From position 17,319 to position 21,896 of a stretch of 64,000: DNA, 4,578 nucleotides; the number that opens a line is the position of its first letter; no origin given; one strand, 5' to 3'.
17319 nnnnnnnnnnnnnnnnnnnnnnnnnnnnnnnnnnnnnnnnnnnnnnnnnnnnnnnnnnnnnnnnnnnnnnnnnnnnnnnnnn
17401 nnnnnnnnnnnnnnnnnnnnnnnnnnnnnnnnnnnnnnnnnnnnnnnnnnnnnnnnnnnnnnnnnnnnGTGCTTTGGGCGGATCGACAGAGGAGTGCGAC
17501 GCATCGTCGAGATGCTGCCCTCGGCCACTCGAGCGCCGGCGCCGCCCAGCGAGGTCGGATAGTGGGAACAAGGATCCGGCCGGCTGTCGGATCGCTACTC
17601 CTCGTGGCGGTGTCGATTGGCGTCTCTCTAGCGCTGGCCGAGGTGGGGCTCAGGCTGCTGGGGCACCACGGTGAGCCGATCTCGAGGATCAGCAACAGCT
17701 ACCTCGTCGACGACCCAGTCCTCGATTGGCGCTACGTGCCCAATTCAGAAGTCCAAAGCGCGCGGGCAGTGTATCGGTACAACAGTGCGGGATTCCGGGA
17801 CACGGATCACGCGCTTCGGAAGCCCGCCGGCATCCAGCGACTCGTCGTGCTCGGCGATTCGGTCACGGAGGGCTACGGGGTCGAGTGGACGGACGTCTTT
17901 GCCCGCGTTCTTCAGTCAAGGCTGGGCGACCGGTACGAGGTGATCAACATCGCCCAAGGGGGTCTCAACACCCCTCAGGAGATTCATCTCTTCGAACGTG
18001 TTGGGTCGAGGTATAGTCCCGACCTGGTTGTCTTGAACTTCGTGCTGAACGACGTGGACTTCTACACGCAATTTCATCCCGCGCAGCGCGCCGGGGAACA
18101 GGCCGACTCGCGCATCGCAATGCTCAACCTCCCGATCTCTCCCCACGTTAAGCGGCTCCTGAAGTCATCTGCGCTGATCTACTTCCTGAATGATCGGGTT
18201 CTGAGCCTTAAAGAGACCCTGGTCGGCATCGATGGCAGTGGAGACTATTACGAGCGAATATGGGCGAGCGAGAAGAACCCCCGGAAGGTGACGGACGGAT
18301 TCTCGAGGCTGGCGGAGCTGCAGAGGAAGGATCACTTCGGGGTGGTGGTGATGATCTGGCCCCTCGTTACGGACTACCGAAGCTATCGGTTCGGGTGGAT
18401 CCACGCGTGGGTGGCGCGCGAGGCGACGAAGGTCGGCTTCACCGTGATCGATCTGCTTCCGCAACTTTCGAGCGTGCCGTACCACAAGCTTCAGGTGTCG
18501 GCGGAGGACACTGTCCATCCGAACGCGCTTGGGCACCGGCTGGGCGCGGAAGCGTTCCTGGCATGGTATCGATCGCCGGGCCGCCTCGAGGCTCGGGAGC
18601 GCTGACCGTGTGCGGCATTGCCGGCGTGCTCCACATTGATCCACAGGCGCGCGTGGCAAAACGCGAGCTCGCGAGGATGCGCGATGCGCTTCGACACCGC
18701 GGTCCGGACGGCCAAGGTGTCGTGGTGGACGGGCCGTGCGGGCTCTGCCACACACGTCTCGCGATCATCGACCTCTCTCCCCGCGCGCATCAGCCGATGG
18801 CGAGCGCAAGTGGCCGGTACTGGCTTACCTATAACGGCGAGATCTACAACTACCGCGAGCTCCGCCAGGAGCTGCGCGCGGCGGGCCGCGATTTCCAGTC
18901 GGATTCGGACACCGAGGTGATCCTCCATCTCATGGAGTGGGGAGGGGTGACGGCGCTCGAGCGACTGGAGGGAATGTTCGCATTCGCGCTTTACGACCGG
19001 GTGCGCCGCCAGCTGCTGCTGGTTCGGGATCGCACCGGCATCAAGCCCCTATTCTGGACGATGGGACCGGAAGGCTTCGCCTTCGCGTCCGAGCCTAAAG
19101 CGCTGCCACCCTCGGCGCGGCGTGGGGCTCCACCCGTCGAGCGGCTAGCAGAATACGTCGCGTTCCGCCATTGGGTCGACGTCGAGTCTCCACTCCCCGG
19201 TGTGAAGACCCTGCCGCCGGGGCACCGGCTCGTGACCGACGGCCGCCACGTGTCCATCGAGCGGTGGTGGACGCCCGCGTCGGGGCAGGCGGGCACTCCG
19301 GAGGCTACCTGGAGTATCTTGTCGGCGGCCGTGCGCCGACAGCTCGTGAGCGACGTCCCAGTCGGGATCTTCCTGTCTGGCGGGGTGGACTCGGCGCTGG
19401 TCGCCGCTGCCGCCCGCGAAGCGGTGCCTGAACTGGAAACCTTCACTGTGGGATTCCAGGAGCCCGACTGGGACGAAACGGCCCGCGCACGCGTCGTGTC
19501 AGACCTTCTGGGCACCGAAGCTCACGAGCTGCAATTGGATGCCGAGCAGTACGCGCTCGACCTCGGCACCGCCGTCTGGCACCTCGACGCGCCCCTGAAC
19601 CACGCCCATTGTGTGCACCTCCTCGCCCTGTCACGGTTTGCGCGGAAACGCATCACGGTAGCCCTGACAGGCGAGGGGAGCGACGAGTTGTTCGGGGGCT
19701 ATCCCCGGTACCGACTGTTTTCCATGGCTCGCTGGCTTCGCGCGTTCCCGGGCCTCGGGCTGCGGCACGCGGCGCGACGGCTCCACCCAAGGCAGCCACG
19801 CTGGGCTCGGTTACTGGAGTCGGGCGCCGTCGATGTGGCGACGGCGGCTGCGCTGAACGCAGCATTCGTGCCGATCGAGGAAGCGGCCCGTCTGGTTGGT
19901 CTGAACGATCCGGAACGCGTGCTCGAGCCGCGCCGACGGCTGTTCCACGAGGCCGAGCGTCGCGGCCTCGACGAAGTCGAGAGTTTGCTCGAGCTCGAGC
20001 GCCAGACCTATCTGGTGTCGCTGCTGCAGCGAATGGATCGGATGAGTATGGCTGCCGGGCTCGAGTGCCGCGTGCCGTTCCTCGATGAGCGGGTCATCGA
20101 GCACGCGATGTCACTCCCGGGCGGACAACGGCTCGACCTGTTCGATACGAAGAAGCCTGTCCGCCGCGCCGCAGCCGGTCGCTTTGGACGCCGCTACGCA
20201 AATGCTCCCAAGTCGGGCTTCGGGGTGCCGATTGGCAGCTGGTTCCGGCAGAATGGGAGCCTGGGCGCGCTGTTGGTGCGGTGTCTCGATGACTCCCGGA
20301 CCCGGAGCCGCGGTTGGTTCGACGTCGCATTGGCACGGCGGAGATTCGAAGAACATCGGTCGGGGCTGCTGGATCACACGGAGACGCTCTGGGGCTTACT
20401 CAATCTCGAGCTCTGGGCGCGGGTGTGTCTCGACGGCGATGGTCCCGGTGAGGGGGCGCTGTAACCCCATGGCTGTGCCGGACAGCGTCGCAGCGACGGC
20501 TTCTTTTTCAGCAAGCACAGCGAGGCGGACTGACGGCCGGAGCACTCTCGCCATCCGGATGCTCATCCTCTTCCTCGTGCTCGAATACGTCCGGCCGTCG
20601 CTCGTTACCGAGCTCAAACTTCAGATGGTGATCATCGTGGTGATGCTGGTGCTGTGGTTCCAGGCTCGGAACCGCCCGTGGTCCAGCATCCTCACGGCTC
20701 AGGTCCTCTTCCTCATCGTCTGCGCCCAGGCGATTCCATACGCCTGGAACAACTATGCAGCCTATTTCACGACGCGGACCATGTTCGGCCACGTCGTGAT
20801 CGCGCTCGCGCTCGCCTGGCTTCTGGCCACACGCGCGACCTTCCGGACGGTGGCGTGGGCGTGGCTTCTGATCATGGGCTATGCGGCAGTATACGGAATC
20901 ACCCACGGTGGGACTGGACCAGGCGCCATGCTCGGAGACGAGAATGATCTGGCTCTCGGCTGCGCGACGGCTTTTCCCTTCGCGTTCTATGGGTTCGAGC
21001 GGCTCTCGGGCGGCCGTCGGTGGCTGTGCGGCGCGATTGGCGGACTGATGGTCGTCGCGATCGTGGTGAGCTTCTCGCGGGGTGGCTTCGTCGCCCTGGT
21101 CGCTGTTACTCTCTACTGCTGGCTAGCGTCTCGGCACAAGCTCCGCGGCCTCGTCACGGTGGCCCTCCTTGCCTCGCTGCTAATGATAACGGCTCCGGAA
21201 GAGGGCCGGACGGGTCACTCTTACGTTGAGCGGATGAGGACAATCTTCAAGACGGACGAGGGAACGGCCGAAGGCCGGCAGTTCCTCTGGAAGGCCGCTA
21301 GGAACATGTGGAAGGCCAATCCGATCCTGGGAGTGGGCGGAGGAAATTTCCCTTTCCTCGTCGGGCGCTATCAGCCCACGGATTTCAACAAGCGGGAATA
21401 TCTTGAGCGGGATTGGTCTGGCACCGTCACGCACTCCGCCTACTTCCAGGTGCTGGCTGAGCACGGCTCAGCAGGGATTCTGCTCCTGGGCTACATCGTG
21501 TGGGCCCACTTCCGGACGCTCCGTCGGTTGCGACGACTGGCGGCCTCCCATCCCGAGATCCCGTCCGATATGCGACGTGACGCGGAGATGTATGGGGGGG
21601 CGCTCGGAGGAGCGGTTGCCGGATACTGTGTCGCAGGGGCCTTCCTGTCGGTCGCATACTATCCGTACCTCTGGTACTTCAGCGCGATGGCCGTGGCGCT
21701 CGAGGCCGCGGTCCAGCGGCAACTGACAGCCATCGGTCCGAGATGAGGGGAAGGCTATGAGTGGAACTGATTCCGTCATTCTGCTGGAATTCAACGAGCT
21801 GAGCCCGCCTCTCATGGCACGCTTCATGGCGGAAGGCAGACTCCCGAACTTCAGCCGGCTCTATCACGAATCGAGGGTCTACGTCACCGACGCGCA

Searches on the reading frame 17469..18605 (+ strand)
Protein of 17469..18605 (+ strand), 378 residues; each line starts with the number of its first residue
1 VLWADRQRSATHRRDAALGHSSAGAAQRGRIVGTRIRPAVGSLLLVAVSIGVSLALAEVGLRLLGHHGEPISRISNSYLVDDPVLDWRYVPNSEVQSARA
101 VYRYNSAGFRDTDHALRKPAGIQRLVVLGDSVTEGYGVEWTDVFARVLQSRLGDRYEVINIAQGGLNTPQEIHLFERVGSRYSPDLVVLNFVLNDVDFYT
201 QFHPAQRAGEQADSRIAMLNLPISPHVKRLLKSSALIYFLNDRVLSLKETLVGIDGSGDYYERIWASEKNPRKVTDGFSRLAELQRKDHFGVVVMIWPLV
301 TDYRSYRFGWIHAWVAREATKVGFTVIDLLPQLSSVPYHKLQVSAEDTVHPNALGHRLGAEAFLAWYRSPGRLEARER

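Call 12: search_protein_families(library=ncbifam, proteins=[window:17469-18605:+], max_evalue=0.00001)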
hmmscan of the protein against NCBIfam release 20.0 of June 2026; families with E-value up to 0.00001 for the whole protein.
window:17469-18605:+ (378 aa): 0 families

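Call 36: search_protein_families(library=pfam, proteins=[window:17469-18605:+], max_evalue=0.001)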
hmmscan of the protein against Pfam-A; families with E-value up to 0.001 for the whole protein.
window:17469-18605:+ (378 aa): 2 families
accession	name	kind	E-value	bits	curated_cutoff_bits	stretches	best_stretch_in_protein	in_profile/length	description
PF13472.12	Lipase_GDSL_2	-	9.2e-17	62.5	32.9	1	127-358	1-178/178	GDSL-like Lipase/Acylhydrolase family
PF00657.28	Lipase_GDSL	-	1.2e-09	39.1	23.6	1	125-362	1-207/208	GDSL-like Lipase/Acylhydrolase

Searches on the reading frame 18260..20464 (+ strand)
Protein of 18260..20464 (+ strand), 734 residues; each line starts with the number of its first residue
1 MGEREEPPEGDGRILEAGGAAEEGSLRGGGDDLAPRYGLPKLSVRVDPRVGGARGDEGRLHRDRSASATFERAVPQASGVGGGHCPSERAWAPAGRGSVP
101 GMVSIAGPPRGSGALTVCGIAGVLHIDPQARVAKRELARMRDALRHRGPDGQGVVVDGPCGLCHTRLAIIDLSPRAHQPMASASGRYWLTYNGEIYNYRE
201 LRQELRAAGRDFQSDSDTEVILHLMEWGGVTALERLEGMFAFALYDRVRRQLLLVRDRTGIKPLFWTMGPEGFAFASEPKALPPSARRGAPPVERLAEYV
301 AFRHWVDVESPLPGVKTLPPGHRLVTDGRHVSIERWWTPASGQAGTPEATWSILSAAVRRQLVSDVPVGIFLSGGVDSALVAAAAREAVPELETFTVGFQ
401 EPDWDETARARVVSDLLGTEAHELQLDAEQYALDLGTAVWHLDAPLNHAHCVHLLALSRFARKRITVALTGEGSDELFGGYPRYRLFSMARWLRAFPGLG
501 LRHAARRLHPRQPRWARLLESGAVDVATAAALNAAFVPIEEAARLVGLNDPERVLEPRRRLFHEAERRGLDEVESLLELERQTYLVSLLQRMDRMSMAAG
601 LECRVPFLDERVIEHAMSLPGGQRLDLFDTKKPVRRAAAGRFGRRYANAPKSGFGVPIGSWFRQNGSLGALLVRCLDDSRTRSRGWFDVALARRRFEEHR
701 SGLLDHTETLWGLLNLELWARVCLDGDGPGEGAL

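Call 12: search_protein_families(library=ncbifam, proteins=[window:18260-20464:+], max_evalue=0.00001)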
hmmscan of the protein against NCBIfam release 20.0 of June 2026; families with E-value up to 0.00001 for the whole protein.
window:18260-20464:+ (734 aa): 9 families
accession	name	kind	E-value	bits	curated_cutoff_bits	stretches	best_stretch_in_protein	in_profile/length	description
TIGR01536.1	asn_synth_AEB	equivalog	8.9e-130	434.1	267.1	1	118-654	1-517/517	asparagine synthase (glutamine-hydrolyzing)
TIGR03108.1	eps_aminotran_1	hypoth_equivalog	1.1e-111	374.6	816.9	1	117-718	1-623/628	XrtA/PEP-CTERM system amidotransferase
TIGR03104.1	trio_amidotrans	equivalog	2.5e-91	306.7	570.1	2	117-487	1-386/589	N-acetylglutaminylglutamine amidotransferase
NF006949.0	PRK09431.1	equivalog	1.6e-82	277.9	499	3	118-286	2-169/554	asparagine synthase B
NF033535.1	lass_lactam_cya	exception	1.6e-50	172.3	525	2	118-477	2-375/668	lasso peptide isopeptide bond-forming cyclase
NF033561.1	macrolact_Ik_Al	subfamily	7.2e-20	71.1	300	1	245-640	86-478/561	albusnodin/ikarugamycin family macrolactam cyclase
NF001484.0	PRK00331.1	subfamily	6.8e-15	54.5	381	1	152-287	62-203/601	isomerizing glutamine--fructose-6-phosphate transaminase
TIGR01135.1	glmS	equivalog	2.4e-14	52.7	418.05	1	157-287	63-202/607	glutamine--fructose-6-phosphate transaminase (isomerizing)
TIGR01134.1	purF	equivalog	2.9e-14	53.3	350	1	164-285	70-202/432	amidophosphoribosyltransferase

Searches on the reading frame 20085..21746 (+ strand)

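Call 12: search_protein_families(library=ncbifam, proteins=[window:20085-21746:+], max_evalue=0.00001)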
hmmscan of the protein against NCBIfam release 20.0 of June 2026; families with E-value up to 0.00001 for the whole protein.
window:20085-21746:+ (553 aa): 2 families
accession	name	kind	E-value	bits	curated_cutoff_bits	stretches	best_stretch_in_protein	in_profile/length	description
TIGR03097.1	PEP_O_lig_1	hypoth_equivalog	5.7e-33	114.4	188.1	1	172-540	41-404/408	putative O-glycosylation ligase, exosortase A system-associated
TIGR00947.1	2A73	equivalog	2.1e-07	30.3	366.4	1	289-540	174-419/425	IctB family putative bicarbonate transporter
